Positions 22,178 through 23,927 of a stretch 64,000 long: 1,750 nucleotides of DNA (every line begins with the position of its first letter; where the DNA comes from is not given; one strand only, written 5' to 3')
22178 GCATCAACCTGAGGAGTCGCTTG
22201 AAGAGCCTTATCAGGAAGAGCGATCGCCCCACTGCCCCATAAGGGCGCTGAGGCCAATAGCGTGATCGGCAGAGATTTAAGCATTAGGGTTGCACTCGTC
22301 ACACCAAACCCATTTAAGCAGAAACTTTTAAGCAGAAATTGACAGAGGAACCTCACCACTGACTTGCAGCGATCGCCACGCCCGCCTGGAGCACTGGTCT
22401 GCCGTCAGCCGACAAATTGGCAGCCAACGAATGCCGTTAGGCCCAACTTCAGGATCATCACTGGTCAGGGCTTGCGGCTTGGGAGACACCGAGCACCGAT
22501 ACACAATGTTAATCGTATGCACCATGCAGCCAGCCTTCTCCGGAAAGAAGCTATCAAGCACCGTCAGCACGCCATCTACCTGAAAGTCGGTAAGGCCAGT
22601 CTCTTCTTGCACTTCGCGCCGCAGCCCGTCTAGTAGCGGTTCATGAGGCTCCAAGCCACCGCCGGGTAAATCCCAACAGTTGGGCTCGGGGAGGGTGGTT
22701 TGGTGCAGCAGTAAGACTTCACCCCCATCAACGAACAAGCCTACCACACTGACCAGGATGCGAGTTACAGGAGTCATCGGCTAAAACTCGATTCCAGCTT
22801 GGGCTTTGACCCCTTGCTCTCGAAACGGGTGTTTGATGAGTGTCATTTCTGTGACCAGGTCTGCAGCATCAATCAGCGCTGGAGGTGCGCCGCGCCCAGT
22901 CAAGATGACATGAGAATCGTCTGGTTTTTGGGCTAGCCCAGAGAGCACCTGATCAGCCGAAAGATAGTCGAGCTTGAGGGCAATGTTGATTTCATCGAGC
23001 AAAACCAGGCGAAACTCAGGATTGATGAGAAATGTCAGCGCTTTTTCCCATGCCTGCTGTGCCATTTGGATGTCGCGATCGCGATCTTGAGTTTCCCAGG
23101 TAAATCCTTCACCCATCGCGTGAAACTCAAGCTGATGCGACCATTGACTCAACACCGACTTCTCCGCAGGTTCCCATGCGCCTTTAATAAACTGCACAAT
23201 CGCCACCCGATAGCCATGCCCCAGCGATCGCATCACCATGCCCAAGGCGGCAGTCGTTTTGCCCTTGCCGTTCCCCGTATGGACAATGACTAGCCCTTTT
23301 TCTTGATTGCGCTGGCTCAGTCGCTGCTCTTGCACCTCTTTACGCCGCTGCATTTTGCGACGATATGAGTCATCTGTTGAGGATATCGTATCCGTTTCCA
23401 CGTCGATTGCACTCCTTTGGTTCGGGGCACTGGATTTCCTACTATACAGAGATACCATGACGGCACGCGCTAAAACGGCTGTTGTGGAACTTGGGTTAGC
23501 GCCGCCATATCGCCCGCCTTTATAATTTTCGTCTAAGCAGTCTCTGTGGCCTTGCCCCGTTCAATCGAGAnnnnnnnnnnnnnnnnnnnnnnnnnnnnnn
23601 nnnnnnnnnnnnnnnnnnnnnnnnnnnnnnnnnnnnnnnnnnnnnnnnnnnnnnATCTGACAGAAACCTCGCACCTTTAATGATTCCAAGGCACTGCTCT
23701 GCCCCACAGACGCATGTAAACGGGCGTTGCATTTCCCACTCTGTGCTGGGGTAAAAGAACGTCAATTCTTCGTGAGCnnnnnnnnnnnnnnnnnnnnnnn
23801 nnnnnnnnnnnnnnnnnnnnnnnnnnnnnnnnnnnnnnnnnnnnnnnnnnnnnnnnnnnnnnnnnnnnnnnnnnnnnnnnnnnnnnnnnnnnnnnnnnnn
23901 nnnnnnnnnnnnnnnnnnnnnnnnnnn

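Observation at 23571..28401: Stand-alone A(MT)-T-R NRPS module next to an AT-rich SET-domain methyltransferase gene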

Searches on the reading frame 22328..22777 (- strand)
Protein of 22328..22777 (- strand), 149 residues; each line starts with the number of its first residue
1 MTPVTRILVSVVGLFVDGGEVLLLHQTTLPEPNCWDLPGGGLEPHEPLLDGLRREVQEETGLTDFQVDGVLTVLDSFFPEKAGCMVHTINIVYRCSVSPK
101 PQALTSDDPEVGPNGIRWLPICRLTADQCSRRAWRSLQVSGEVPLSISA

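Call 5: search_protein_families(library=pfam, proteins=[window:22328-22777:-], max_evalue=0.01)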
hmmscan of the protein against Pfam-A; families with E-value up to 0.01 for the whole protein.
window:22328-22777:- (149 aa): 1 family
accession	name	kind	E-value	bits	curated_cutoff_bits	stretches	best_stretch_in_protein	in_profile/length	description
PF00293.34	NUDIX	-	1.3e-16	61.3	21.1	1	7-124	4-118/134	NUDIX domain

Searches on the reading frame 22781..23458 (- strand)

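Call 5: search_protein_families(library=pfam, proteins=[window:22781-23458:-], max_evalue=0.01)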
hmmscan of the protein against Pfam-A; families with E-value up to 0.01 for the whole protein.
window:22781-23458:- (225 aa): 3 families
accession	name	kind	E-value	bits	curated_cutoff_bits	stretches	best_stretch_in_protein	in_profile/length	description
PF02572.21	CobA_CobO_BtuR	-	2.7e-67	226.7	25.7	1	53-225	1-172/172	ATP:corrinoid adenosyltransferase BtuR/CobO/CobP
PF12557.13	Co_AT_N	-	3.3e-07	30.5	21.4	1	27-47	4-26/26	Cob(I)alamin adenosyltransferase N terminal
PF01695.23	IstB_IS21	-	0.0041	17.1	24.1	0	24-88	63-126/238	IstB-like ATP binding protein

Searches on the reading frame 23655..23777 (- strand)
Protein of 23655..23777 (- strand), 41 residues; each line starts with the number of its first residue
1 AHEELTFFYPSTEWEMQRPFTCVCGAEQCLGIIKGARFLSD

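Call 46: find_related_loci(query=A3, collection=metagenome_contigs, flank=10000)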
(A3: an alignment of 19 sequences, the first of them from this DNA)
Query A3 (41 aa) in metagenome_contigs; peptide patterns used: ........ (x = any residue, [..] = any of these).
600 stretches matched a pattern (row limit reached: there are more); 596 encode a relative of the query (tblastn E <= 1e-3); the best 80 are kept; 80 distinct loci.
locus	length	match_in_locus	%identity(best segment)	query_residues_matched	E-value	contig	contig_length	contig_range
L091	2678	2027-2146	70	1-40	4e-19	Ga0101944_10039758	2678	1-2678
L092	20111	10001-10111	70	3-39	3e-18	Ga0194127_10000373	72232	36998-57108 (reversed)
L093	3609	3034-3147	68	3-40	4e-18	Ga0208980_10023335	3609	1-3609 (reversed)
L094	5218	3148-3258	70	3-39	4e-18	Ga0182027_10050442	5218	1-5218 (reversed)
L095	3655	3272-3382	70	3-39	4e-18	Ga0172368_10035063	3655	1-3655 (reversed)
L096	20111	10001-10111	70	3-39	4e-18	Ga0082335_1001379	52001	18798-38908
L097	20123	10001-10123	68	1-41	4e-18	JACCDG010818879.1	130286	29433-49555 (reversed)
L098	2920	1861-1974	68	3-40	7e-18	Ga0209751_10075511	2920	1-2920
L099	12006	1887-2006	63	1-40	8e-18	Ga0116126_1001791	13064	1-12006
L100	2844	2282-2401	70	1-40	9e-18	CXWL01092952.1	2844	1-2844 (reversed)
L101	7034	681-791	70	3-39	7e-18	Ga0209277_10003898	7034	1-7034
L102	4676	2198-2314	69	1-39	9e-18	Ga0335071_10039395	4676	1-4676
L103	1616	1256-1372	67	1-39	1e-17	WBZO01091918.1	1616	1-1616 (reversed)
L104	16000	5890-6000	70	3-39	1e-17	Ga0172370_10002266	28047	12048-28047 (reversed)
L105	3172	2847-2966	70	1-40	9e-18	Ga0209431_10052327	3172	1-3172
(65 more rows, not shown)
